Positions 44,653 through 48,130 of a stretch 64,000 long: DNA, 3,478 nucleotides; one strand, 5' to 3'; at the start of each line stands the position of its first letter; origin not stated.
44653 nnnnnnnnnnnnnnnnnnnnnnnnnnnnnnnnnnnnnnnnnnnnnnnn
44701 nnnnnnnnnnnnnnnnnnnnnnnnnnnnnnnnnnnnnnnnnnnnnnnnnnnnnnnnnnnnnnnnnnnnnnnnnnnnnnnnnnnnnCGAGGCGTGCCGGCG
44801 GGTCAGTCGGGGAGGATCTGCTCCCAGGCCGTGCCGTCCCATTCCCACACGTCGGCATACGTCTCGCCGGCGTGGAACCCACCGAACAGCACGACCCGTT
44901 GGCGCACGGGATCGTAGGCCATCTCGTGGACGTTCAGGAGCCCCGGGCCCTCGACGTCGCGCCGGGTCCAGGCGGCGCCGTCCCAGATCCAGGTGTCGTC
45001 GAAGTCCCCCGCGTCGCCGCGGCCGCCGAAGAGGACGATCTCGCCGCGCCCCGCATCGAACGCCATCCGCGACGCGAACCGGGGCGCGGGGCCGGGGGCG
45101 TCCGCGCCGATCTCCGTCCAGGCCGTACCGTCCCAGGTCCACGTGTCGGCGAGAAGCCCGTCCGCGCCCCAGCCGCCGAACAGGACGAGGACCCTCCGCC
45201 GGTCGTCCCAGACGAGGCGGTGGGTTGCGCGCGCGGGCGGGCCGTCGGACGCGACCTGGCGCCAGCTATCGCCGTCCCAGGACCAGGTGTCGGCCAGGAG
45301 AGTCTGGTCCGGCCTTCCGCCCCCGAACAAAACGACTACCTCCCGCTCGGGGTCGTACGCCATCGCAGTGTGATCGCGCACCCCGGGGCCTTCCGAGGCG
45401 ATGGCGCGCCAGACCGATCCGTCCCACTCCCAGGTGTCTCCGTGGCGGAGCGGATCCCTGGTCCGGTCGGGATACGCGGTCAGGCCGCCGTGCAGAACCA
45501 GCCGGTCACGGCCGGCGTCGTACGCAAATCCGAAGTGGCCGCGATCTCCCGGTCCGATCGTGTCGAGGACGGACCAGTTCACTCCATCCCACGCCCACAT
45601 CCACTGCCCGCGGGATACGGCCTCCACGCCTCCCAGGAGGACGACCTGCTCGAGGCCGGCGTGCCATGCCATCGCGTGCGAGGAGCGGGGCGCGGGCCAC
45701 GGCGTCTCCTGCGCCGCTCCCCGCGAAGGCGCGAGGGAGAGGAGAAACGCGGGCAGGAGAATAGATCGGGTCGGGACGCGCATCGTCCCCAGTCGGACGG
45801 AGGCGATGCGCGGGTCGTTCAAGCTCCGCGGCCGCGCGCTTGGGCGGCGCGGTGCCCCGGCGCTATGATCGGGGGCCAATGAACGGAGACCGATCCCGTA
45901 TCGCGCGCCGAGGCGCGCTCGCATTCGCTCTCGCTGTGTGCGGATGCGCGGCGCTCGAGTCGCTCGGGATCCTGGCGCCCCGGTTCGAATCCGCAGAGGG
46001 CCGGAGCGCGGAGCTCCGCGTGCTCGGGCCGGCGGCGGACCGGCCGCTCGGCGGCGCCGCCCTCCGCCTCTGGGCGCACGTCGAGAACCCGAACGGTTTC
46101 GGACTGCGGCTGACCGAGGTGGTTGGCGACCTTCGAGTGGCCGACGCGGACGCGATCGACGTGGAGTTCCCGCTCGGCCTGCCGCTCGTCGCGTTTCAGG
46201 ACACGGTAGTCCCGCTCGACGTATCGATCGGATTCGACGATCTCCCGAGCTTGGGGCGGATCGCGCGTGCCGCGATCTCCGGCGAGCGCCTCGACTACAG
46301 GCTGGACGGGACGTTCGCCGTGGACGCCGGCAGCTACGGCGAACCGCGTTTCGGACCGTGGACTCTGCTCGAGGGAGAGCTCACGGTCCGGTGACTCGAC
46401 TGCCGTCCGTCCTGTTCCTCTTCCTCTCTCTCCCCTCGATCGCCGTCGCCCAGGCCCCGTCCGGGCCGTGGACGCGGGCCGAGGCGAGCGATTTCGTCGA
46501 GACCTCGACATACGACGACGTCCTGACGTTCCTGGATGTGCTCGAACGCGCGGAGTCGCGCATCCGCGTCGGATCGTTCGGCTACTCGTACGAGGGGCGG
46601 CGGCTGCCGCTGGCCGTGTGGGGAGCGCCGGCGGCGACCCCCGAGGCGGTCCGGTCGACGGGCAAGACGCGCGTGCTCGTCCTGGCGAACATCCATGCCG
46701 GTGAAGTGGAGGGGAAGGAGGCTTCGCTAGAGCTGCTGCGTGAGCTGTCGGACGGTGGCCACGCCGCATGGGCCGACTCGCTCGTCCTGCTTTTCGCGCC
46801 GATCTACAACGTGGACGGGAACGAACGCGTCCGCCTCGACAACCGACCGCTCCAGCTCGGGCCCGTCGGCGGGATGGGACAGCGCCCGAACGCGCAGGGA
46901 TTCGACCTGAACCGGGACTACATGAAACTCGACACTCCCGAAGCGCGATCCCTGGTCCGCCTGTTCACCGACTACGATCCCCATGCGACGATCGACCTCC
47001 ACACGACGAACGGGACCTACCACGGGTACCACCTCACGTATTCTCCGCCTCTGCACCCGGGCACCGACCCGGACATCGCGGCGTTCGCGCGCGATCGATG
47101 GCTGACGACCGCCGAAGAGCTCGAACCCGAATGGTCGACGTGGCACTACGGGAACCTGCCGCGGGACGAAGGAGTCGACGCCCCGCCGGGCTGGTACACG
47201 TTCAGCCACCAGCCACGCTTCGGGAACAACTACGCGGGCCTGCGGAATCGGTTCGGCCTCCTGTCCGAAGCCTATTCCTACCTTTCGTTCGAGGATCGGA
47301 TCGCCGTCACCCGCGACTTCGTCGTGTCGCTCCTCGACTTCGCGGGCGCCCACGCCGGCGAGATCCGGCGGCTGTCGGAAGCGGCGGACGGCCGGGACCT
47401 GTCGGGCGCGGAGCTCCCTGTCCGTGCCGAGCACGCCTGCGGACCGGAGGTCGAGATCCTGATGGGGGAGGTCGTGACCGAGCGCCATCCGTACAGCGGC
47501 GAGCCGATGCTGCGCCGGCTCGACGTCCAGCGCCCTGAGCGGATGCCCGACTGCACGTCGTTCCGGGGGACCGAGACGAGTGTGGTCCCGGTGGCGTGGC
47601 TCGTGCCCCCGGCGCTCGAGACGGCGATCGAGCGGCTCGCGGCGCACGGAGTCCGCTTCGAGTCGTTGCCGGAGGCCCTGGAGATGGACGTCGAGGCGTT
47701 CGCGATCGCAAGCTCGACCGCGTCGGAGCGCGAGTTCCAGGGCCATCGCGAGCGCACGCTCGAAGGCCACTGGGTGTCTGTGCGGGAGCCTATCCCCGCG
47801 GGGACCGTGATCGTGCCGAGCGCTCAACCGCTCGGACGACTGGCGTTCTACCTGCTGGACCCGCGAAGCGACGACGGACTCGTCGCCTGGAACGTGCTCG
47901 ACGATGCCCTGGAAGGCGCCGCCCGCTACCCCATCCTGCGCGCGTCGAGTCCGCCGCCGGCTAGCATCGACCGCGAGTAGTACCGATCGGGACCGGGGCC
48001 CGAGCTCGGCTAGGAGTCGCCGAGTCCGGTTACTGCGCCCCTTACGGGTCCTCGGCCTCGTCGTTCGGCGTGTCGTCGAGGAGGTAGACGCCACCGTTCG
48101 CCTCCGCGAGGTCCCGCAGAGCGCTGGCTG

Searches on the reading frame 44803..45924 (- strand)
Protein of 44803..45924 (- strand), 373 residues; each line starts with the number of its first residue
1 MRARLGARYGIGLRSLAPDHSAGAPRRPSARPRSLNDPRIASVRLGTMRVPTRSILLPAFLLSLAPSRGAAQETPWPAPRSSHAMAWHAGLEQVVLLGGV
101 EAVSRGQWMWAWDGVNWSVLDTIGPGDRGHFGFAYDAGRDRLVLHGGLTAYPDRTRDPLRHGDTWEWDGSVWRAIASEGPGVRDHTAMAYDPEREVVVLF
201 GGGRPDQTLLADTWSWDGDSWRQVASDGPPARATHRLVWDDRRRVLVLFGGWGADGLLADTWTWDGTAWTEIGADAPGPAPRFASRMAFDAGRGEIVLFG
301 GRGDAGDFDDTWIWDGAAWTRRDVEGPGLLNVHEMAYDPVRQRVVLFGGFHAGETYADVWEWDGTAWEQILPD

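Call 53: search_protein_families(library=pfam, proteins=[window:44803-45924:-], max_evalue=0.0001)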
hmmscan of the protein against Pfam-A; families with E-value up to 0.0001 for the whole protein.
window:44803-45924:- (373 aa): 5 families
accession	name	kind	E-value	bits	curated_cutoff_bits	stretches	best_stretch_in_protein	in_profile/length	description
PF24681.1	Kelch_KLHDC2_KLHL20_DRC7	-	2e-23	83.3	50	2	173-270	39-140/221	KLHDC2/KLHL20/DRC7 Kelch-repeats domain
PF13415.12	Kelch_3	-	9.3e-15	54.8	22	0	196-236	3-44/48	Galactose oxidase, central domain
PF24981.1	Beta-prop_ATRN-LZTR1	-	1.3e-11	44.8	50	0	116-252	26-168/289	Attractin/LZTR1 beta-propeller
PF13418.12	Kelch_4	-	4.9e-11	42.8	21.6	0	291-315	10-35/49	Galactose oxidase, central domain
PF07646.21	Kelch_2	-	1.5e-05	25.1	21.3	0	286-320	4-40/48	Kelch motif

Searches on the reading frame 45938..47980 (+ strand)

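Call 53: search_protein_families(library=pfam, proteins=[window:45938-47980:+], max_evalue=0.0001)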
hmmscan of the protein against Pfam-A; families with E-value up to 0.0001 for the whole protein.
window:45938-47980:+ (680 aa): 1 family
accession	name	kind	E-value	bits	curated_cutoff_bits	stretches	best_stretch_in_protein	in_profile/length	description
PF00246.29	Peptidase_M14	-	7e-15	55.8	21.6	1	197-331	3-136/286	Zinc carboxypeptidase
